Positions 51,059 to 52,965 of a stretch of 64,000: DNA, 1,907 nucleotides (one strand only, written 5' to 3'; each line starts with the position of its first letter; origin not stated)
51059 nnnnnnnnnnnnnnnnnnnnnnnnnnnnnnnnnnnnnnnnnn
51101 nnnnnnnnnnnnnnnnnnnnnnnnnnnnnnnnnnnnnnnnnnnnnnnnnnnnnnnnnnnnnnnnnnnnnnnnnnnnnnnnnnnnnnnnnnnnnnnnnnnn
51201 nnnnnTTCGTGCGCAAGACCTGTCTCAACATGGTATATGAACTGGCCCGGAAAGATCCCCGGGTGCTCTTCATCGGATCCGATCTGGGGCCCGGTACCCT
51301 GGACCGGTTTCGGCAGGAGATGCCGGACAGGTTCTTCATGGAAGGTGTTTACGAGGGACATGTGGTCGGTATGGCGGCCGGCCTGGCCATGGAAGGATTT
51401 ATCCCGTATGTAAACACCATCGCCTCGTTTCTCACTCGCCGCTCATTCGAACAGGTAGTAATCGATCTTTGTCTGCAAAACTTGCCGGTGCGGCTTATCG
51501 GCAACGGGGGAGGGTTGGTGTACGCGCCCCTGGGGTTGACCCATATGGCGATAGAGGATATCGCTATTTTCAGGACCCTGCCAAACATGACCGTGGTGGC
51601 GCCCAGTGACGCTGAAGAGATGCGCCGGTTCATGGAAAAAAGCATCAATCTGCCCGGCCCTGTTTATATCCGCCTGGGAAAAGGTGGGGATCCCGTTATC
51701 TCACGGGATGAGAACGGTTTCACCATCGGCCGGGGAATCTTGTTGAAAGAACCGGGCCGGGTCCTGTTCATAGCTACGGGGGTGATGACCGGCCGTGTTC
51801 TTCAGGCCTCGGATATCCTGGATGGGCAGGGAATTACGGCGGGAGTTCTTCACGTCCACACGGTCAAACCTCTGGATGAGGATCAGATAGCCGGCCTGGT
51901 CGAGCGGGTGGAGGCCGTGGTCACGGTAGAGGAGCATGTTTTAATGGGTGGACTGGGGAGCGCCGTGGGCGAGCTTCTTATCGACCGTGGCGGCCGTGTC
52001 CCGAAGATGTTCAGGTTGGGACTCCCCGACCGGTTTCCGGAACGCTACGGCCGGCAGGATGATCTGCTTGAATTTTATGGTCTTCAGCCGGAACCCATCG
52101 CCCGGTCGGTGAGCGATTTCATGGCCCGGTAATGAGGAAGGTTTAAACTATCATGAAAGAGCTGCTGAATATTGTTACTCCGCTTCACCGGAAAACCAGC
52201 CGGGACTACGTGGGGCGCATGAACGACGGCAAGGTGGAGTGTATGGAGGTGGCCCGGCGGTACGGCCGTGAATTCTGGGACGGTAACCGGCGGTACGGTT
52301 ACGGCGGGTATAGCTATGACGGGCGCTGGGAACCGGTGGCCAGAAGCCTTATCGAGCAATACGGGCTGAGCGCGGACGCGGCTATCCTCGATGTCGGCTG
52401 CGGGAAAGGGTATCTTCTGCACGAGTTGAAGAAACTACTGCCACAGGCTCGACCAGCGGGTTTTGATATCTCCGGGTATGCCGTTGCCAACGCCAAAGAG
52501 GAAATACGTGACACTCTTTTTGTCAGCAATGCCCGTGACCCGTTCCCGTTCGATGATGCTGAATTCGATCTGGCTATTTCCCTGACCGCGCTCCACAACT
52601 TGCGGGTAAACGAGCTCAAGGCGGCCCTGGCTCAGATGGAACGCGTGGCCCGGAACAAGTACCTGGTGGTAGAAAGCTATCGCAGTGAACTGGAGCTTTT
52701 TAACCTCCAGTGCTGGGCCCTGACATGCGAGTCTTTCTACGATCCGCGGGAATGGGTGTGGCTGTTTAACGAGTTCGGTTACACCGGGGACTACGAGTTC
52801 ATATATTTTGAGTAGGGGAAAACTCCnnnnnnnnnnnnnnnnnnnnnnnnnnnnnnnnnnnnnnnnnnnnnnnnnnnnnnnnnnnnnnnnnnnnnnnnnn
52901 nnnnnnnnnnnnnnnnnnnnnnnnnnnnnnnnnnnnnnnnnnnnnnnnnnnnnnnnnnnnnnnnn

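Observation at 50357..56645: Split transketolase, methyltransferase, radical SAM, DegT aminotransferase, WbuC cupin and sulfotransferase: candidate sulfated amino-sugar pathway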

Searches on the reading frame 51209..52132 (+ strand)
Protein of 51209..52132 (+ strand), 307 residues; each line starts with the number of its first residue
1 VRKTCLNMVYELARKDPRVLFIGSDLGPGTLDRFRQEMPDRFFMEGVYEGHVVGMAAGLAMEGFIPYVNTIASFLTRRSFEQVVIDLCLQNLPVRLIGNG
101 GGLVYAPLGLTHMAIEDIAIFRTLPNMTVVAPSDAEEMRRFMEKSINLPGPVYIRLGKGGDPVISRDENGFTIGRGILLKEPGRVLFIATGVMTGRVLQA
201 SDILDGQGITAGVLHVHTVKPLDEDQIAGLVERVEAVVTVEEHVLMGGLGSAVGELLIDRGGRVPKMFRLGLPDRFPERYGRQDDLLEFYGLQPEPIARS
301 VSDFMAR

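Call 3: search_protein_families(library=pfam, proteins=[window:51209-52132:+], max_evalue=0.01)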
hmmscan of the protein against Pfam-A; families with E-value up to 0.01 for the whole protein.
window:51209-52132:+ (307 aa): 3 families
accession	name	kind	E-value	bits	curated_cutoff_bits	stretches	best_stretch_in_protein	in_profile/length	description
PF02779.29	Transket_pyr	-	1.4e-31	109.9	27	1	1-158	5-169/174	Transketolase, pyrimidine binding domain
PF02780.25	Transketolase_C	-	1.1e-22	80.6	25.9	1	178-297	5-124/124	Transketolase, C-terminal domain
PF17147.9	PFOR_II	-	1.7e-06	28.8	27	1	185-253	3-71/102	Pyruvate:ferredoxin oxidoreductase core domain II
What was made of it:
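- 51209..52132 (+): Transketolase-like C subunit with a changed substrate site. Pfam Transket_pyr plus Transketolase_C (call 3).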

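Call 5: search_protein_families(library=ncbifam, proteins=[window:51209-52132:+], max_evalue=0.01)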
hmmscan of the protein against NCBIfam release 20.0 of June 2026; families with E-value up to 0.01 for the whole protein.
window:51209-52132:+ (307 aa): 15 families
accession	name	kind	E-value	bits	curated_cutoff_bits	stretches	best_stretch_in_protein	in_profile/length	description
NF004559.0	PRK05899.2-5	equivalog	3.4e-55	187.4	488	1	10-305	329-624/627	transketolase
TIGR00204.1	dxs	equivalog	6.2e-55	186.9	465.95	1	7-305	318-615/616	1-deoxy-D-xylulose-5-phosphate synthase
NF003933.0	PRK05444.2-2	equivalog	5e-39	134.3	395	1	12-303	306-603/606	1-deoxy-D-xylulose-5-phosphate synthase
NF008968.0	PRK12315.1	subfamily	1.4e-30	106.2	510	1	13-304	293-580/582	1-deoxy-D-xylulose-5-phosphate synthase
NF004556.0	PRK05899.2-2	equivalog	8.4e-27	93.7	575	1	16-304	345-637/639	transketolase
NF006667.0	PRK09212.1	subfamily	1.2e-15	57.3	321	1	36-258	42-277/327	pyruvate dehydrogenase complex E1 component subunit beta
NF008854.0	PRK11892.1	equivalog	1.1e-12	47.4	454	1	119-257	273-415/464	pyruvate dehydrogenase complex E1 component subunit beta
TIGR00232.1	tktlase_bact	equivalog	2.1e-08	33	682.25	1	13-226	363-584/654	transketolase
NF004558.0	PRK05899.2-4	equivalog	2.1e-06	26.5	788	1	32-210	383-563/651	transketolase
TIGR03710.1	OAFO_sf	subfamily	2.1e-05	23.3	482.75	1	181-242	462-522/561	2-oxoacid:acceptor oxidoreductase subunit alpha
NF006412.0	PRK08659.1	equivalog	2.2e-05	23.9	411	1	183-241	275-333/378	2-oxoacid:acceptor oxidoreductase subunit alpha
NF041170.1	Oxoac_fdxalpha_Archa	equivalog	0.00029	19.3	800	1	184-244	521-582/636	2-oxoacid:ferredoxin oxidoreductase subunit alpha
NF006232.0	PRK08366.1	equivalog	0.0044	15.7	646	1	132-247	216-328/394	2-ketoisovalerate ferredoxin oxidoreductase subunit alpha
NF040682.1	PorA_Arch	equivalog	0.0057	15.6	550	1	185-250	263-328/387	pyruvate synthase subunit PorA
NF007201.0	PRK09622.1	equivalog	0.0066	15.4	590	1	187-254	272-339/405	2-oxoacid:ferredoxin oxidoreductase subunit alpha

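Call 54: search_solved_structures(query=window:51209-52132:+, max_evalue=1e-10, show_alignments=3)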
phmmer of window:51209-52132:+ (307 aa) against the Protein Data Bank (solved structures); distinct sequences matched with E-value up to 1e-10: 21.
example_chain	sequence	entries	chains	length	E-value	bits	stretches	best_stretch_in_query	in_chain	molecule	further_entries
6yaj_AAA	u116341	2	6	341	2.4e-59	204.3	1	9-301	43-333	C-terminal chain of split transketolase from Carboxydothermus hydrogenoformans | C-terminal component of the split chain transketolase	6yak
8a29_A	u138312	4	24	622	6.5e-42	147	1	11-302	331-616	1-deoxy-D-xylulose-5-phosphate synthase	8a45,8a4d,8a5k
8a8y_A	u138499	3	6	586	3.6e-35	124.9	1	10-306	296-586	1-deoxy-D-xylulose-5-phosphate synthase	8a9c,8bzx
2o1s_A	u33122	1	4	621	6.3e-35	124.1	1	10-294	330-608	1-deoxy-D-xylulose-5-phosphate synthase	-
7bzx_B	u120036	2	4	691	5.5e-34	121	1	13-301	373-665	1-deoxy-D-xylulose-5-phosphate synthase, chloroplastic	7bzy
4kxu_A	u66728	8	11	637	5.3e-32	114.5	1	10-303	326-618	Transketolase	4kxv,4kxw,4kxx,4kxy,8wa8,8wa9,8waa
6ha3_A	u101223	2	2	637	5.4e-32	114.5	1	10-303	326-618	Transketolase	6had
6rjb_A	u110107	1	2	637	6.9e-32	114.1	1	10-303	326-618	Transketolase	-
3ooy_A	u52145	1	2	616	7.2e-32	114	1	10-302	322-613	Transketolase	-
3mos_A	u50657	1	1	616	1e-31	113.6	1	10-301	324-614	Transketolase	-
6xxg_AAA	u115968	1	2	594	2.3e-29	105.8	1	9-279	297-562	1-deoxy-D-xylulose-5-phosphate synthase,1-deoxy-D-xylulose-5-phosphate synthase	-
2o1x_A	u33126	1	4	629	2.7e-29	105.6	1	9-279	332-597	1-deoxy-D-xylulose-5-phosphate synthase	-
6ouv_A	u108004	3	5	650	2.9e-29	105.5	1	9-279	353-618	1-deoxy-D-xylulose-5-phosphate synthase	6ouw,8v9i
9hn8_A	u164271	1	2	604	5.3e-29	104.6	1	19-306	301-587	1-deoxy-D-xylulose-5-phosphate synthase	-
8ogh_A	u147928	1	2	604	6.1e-29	104.4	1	19-306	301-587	1-deoxy-D-xylulose-5-phosphate synthase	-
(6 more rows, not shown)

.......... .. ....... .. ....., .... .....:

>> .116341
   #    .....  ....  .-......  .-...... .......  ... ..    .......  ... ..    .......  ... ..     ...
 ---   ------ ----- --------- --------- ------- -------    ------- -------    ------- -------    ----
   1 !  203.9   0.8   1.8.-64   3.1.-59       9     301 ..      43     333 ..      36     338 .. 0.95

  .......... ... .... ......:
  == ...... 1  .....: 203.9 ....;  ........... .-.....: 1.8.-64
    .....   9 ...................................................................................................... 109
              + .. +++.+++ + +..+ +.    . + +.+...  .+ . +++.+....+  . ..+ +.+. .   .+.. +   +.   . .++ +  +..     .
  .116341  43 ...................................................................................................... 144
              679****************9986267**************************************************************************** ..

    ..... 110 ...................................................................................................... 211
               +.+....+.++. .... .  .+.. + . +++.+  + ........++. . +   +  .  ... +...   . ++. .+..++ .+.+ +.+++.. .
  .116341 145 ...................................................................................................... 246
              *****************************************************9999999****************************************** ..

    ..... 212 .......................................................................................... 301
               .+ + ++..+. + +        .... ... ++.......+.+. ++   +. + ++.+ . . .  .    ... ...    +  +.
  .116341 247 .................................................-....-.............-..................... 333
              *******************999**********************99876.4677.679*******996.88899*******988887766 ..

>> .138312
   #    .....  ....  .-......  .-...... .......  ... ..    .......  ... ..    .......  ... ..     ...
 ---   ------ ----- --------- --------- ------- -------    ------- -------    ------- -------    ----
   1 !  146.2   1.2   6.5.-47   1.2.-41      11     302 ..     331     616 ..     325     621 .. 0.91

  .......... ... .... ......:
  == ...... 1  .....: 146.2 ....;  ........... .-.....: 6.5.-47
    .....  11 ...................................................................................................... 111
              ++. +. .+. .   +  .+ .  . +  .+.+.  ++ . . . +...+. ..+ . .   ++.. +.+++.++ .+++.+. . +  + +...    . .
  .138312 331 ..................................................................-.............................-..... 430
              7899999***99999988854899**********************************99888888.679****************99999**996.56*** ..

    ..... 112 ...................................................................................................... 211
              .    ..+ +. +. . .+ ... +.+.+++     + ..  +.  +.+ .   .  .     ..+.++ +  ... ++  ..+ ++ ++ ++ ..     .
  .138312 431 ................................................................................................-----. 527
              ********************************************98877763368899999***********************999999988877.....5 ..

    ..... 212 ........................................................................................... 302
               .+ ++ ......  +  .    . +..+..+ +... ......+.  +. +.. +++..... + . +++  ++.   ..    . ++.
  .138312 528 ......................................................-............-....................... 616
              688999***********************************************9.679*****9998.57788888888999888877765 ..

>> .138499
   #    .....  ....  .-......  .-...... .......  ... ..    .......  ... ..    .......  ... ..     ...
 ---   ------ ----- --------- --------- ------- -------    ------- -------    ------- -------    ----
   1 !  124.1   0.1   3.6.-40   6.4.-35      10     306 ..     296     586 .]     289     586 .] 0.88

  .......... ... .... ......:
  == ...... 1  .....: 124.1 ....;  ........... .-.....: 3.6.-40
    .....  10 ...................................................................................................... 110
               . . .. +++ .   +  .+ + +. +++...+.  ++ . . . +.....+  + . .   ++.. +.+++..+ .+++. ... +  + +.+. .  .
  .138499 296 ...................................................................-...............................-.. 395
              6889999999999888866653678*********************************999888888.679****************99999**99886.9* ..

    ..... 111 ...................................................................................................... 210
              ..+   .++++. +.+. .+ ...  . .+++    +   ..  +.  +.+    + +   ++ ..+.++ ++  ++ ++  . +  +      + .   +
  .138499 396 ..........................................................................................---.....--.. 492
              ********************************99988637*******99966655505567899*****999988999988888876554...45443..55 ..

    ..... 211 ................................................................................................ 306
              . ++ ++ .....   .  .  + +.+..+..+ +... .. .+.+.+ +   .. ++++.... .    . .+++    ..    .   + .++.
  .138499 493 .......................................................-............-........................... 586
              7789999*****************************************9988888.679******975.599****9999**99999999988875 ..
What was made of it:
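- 51209..52132 (+): Best solved relative is the split transketolase C chain 6yaj, 2.4e-59 (call 54).
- On Transketolase (split type): 6yaj C chain at 2.4e-59 (call 54).
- Closest known: Split transketolase of Carboxydothermus hydrogenoformans. Same: The C chain matches at 2.4e-59 (call 54).
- Split transketolases of this size are normal central-metabolism enzymes in some bacteria (6yaj, call 54).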

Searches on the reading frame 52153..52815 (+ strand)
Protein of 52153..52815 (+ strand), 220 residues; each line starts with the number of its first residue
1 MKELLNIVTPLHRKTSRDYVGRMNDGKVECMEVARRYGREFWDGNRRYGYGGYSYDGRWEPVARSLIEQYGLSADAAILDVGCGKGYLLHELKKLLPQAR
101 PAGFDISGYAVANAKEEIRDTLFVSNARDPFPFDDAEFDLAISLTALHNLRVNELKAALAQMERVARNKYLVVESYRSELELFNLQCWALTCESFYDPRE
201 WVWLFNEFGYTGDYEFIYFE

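Call 3: search_protein_families(library=pfam, proteins=[window:52153-52815:+], max_evalue=0.01)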
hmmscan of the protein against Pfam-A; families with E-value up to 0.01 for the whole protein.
window:52153-52815:+ (220 aa): 9 families
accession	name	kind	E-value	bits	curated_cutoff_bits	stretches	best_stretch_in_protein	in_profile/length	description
PF13649.12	Methyltransf_25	-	8.5e-16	58.9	27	1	78-167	1-94/97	Methyltransferase domain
PF13847.12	Methyltransf_31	-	3.9e-15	56.2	27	1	74-208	3-144/145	Methyltransferase domain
PF08241.18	Methyltransf_11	-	5.1e-14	53.1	21.2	1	79-168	1-89/95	Methyltransferase domain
PF08242.18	Methyltransf_12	-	2.4e-11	44.6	30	1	79-167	1-93/98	Methyltransferase domain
PF13489.12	Methyltransf_23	-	1.3e-10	41.7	27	1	64-211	10-160/164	Methyltransferase domain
PF05175.20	MTS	-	9.8e-06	25.8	23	1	66-121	23-78/170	Methyltransferase small domain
PF00891.24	Methyltransf_2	-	0.00033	20.5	22.3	1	59-118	47-105/210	O-methyltransferase domain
PF13679.12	Methyltransf_32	-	0.00073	20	27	1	72-117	23-72/143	Methyltransferase domain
PF07021.18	MetW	-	0.0063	16.6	21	0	75-168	14-104/193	Methionine biosynthesis protein MetW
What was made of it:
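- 52153..52815 (+): Class I SAM methyltransferase (220 aa), constant partner of the radical SAM enzyme. Pfam Methyltransf_25, 8.5e-16 (call 3).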

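Call 5: search_protein_families(library=ncbifam, proteins=[window:52153-52815:+], max_evalue=0.01)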
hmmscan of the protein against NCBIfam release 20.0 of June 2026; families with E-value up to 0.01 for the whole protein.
window:52153-52815:+ (220 aa): 26 families (the best 25 are shown)
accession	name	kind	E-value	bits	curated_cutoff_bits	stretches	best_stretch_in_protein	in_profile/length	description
TIGR02072.1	BioC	equivalog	4.7e-11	43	184.95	1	67-185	27-143/244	malonyl-ACP O-methyltransferase BioC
NF045667.1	MTase_DVU1556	equivalog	8.9e-10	38.4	155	1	64-168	12-113/213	DVU_1556 family methyltransferase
NF008300.0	PRK11088.1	equivalog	1.6e-09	37.6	303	1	55-157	67-169/272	23S rRNA (guanine(745)-N(1))-methyltransferase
TIGR03587.1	Pse_Me-ase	hypoth_equivalog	1.8e-08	34.8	112.05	1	73-177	42-145/204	pseudaminic acid biosynthesis-associated methylase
NF004452.0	PRK05785.1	equivalog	3.3e-08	33.3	207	1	55-172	33-143/228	hypothetical protein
TIGR01934.1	MenG_MenH_UbiE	subfamily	1.8e-07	30.7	158.35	1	65-173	30-142/223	ubiquinone/menaquinone biosynthesis methyltransferase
NF007610.0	PRK10258.1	equivalog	2.4e-07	30.4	342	1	63-172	31-136/251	malonyl-ACP O-methyltransferase BioC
NF004851.0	PRK06202.1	equivalog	2.7e-07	30.3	243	1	68-183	57-175/237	hypothetical protein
NF001244.0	PRK00216.1-5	equivalog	5e-07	29.2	216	1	64-171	38-150/236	bifunctional demethylmenaquinone methyltransferase/2-methoxy-6-polyprenyl-1,4-benzoquinol methylase UbiE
NF043040.1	corrin_prot_MT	hypoth_equivalog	5.6e-07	29.2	180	1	57-168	25-141/216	corrinoid protein-associated methyltransferase CpaM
NF010703.0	PRK14103.1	equivalog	1.3e-05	24.8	320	1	64-149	19-101/256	trans-aconitate 2-methyltransferase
TIGR02081.1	metW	equivalog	1.9e-05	24.3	189.5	1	74-168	13-104/194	methionine biosynthesis protein MetW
NF047649.1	MTase_UXPK_star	exception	4.5e-05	22.6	460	1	75-167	78-174/283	methyltransferase/UXPK-star double selenoprotein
NF045649.1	2X_seleno_MduS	exception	9.5e-05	21.5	380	1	63-181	30-154/338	methyltransferase domain-containing selenoprotein MduS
NF002463.0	PRK01683.1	equivalog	0.0001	22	297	1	63-126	20-83/258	trans-aconitate 2-methyltransferase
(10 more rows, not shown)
